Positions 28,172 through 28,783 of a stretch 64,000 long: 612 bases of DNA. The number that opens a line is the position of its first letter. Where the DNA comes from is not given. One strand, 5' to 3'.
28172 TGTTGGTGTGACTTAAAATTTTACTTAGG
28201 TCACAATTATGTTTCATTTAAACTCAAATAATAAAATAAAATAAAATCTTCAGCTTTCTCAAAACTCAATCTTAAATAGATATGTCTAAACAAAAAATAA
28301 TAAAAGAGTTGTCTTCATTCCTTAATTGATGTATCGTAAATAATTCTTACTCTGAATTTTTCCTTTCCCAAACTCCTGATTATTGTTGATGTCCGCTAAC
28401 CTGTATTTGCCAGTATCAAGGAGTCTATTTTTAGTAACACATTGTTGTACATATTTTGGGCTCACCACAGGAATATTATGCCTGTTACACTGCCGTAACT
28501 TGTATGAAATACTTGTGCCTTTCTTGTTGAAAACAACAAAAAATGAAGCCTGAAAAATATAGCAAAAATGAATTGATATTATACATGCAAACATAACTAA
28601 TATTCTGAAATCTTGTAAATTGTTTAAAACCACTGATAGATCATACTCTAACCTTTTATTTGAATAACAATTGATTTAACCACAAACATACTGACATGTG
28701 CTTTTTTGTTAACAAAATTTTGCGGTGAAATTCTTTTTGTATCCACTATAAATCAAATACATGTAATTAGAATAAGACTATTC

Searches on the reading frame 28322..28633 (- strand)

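Call 65: search_protein_families(library=pfam, proteins=[window:28322-28633:-], max_evalue=0.001)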
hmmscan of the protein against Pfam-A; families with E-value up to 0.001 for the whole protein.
window:28322-28633:- (103 aa): 1 family
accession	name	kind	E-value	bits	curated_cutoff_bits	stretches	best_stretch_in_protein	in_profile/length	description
PF16589.12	BRCT_2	-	0.00017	22.2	27.3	1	45-78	56-86/86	BRCT domain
